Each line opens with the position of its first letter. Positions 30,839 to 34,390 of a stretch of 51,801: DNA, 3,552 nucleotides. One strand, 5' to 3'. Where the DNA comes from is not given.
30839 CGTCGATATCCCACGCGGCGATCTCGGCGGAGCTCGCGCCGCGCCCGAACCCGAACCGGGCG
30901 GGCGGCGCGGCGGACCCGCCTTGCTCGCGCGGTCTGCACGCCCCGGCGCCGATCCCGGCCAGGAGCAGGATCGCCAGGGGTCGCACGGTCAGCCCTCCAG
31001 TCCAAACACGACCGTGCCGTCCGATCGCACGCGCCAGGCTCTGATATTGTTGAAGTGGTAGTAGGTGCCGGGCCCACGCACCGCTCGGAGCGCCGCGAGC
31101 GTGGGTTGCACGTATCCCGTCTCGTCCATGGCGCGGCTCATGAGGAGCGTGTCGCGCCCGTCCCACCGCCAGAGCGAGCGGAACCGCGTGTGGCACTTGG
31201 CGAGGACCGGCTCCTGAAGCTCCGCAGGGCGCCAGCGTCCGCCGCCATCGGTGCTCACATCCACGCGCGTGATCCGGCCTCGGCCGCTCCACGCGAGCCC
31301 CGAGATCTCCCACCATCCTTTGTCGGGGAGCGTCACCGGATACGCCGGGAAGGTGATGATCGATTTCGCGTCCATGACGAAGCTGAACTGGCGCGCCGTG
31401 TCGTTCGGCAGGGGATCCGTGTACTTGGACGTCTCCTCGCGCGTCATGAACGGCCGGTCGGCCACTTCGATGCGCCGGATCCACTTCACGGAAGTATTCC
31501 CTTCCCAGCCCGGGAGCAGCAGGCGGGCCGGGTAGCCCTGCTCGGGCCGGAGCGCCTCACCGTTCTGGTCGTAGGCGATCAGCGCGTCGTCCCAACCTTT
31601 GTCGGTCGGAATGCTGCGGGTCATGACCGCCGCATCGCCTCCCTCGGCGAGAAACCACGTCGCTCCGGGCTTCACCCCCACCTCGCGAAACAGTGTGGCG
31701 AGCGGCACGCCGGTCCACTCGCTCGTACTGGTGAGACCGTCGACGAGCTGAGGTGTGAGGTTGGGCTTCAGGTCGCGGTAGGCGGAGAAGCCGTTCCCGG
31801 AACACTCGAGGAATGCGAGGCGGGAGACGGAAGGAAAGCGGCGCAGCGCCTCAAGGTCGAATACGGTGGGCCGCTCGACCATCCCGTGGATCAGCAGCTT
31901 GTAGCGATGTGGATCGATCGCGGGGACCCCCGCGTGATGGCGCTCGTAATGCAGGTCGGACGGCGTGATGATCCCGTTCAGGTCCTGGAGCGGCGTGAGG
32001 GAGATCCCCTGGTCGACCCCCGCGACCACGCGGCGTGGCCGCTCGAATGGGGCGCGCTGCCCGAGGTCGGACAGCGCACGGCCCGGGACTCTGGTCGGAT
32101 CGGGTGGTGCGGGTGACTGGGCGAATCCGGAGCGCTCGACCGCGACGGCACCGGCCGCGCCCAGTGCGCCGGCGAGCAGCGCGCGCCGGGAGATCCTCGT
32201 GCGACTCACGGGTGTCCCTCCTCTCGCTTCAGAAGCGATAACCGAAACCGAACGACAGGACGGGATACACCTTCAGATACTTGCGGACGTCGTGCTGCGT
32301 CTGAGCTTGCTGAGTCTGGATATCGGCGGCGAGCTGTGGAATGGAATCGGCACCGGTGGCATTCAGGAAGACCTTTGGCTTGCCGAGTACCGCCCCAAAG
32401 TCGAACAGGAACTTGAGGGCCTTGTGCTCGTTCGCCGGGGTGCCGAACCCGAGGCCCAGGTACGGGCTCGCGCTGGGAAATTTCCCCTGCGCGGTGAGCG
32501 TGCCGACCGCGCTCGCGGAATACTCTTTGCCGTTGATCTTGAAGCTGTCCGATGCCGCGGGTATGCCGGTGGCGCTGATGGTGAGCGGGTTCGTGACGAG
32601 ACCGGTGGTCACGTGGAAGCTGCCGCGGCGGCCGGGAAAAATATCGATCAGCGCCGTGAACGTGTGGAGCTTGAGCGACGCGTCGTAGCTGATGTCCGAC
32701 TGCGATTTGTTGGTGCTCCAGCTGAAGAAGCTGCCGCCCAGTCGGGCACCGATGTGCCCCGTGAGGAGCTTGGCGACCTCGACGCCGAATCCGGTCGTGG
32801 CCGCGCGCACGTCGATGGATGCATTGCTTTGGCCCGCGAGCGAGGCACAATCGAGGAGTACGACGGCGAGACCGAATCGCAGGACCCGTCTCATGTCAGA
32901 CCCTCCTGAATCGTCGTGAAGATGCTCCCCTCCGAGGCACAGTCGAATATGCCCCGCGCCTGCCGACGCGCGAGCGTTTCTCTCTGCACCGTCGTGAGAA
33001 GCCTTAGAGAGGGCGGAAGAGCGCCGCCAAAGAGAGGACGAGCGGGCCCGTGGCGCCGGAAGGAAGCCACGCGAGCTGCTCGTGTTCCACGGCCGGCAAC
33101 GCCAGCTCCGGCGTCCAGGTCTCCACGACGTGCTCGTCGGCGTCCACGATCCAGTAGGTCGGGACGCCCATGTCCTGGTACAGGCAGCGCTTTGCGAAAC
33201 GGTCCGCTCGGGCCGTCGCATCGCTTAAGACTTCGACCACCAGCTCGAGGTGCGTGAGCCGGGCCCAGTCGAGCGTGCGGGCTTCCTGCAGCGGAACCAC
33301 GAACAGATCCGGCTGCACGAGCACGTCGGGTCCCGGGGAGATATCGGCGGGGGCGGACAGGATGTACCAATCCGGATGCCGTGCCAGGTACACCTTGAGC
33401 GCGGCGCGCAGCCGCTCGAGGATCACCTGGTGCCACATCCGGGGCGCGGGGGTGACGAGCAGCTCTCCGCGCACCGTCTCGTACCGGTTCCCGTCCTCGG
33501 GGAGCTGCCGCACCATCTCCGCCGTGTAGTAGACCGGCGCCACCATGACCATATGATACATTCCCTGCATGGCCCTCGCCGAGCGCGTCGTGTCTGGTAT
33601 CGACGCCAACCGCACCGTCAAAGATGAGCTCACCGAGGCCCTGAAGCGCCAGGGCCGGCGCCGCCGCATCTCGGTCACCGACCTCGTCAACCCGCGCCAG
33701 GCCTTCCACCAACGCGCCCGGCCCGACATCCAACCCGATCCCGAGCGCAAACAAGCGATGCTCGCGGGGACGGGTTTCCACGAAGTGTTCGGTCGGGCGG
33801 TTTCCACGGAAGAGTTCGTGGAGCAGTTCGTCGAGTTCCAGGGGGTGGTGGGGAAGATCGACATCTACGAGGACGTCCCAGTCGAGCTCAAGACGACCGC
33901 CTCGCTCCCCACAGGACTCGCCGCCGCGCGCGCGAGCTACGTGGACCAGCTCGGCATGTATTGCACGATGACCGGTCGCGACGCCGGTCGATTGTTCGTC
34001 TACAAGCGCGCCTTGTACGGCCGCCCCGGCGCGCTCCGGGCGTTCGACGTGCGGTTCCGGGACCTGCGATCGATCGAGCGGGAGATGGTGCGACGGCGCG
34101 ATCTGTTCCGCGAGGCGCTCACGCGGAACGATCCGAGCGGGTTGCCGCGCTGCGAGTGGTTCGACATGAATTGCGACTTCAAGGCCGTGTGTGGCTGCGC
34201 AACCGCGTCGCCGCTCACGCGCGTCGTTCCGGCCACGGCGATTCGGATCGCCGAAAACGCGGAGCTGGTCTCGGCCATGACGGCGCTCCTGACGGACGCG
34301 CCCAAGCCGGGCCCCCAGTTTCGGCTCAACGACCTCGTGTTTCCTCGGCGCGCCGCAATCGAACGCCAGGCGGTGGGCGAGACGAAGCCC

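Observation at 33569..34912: One polypeptide made of two Cas4/RecB-like PD-(D/E)xK modules, one intact and one catalytically dead, each capped by a CxnCx5CxC cluster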

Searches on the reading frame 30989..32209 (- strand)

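Call 22: search_protein_families(library=pfam, proteins=[window:30989-32209:-], max_evalue=0.001)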
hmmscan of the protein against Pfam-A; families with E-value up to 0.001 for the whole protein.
window:30989-32209:- (406 aa): 2 families
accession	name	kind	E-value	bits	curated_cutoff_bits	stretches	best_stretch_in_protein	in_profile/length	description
PF00174.25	Oxidored_molyb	-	1.7e-46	158.3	24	1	92-255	1-166/169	Oxidoreductase molybdopterin binding domain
PF03404.22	Mo-co_dimer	-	2.4e-15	57.2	22.7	1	277-385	5-131/138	Mo-co oxidoreductase dimerisation domain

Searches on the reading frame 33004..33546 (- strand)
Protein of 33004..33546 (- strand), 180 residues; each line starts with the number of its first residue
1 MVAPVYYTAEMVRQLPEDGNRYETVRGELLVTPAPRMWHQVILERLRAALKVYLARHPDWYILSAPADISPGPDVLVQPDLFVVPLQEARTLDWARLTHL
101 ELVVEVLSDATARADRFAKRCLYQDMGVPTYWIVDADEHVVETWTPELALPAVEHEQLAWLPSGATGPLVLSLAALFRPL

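Call 22: search_protein_families(library=pfam, proteins=[window:33004-33546:-], max_evalue=0.001)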
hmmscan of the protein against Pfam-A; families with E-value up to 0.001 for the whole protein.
window:33004-33546:- (180 aa): 1 family
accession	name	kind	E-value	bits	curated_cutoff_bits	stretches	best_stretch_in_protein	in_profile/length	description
PF05685.18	Uma2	-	8.3e-24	84.4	27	1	10-153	2-151/172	Putative restriction endonuclease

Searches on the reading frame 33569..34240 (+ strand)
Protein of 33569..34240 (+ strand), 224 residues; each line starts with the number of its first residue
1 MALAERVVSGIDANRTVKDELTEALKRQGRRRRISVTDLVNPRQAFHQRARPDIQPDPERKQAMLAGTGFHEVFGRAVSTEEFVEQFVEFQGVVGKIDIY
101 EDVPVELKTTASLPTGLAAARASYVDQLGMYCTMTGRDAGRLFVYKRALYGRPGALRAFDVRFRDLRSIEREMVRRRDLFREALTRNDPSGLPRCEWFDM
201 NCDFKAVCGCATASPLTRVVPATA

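Call 3: search_protein_families(library=pfam, proteins=[window:33569-34240:+], max_evalue=10)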
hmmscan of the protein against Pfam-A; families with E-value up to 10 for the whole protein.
window:33569-34240:+ (224 aa): 0 families

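Call 4: search_protein_families(library=ncbifam, proteins=[window:33569-34240:+], max_evalue=10)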
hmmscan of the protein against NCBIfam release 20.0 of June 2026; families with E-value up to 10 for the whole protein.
window:33569-34240:+ (224 aa): 0 families

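Call 17: search_protein_families(library=padloc, proteins=[window:33569-34240:+], max_evalue=10)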
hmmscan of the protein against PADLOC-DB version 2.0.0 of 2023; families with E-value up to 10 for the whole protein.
window:33569-34240:+ (224 aa): 1 family
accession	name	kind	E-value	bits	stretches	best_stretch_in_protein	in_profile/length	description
PDLC00060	DruK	-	0.00079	16.9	1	93-209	143-260/347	PD-(D/E)XK nuclease superfamily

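Call 18: search_protein_families(library=phrogs, proteins=[window:33569-34240:+], max_evalue=10)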
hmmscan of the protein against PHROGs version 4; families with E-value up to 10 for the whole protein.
window:33569-34240:+ (224 aa): 4 families
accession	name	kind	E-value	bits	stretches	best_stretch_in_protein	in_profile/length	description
phrog_1706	-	DNA, RNA and nucleotide metabolism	5.1e-12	46.8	1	27-208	43-242/293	CRISPR/Cas system associated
phrog_10230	-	unknown function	0.014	15.6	1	66-170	125-227/279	-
phrog_18424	-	unknown function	0.072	14.5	1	92-149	20-76/122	-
phrog_32880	-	unknown function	0.45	11.9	1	195-215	22-42/73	-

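Call 43: search_solved_structures(query=A2, max_evalue=1, show_alignments=3)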
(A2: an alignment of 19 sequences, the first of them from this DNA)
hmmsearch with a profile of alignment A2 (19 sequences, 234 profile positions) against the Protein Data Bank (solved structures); distinct sequences matched with E-value up to 1: 2.
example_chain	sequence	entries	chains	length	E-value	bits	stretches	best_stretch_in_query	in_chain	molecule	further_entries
4ic1_A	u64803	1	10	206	7e-05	25.5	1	24-155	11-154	Uncharacterized protein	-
9hzm_A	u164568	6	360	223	0.71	12.4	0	50-125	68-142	Chloroplast membrane-associated 30 kD protein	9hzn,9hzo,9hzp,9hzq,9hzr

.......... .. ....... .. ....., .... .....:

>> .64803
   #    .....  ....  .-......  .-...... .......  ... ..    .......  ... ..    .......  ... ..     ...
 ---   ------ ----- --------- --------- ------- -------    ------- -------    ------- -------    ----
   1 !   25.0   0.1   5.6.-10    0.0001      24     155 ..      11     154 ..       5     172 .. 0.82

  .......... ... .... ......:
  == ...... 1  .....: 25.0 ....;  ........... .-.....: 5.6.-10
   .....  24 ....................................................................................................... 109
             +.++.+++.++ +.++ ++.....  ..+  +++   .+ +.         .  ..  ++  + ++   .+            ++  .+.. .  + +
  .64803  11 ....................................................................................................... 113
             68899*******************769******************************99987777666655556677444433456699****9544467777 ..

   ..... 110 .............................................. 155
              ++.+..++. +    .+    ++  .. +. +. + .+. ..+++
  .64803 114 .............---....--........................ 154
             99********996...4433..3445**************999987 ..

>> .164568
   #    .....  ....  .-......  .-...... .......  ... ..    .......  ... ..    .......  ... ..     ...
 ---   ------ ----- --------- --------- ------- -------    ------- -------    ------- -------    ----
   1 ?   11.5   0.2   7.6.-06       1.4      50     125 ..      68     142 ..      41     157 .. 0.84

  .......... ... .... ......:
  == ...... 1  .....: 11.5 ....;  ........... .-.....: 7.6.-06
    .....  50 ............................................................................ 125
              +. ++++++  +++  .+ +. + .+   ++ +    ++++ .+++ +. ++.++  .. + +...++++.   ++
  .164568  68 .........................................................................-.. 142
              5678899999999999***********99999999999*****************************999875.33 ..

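Call 62: search_protein_families(library=pfam, alignment_id=A2, max_evalue=0.1)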
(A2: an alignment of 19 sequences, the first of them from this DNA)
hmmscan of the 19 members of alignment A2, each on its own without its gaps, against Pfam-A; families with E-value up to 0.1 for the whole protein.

A. member 1, seq(222 aa): 0 families

B. families by the number of members that match (of 19 scanned): 4 families
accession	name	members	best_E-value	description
PF12705.13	PDDEXK_1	5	0.00014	PD-(D/E)XK nuclease superfamily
PF09650.15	PHA_gran_rgn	1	0.03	Putative polyhydroxyalkanoic acid system protein (PHA_gran_rgn)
PF22853.1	TelK_N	1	0.038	Protelomerase TelK-like N-terminal domain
PF09810.15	Exo5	1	0.041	Exonuclease V - a 5' deoxyribonuclease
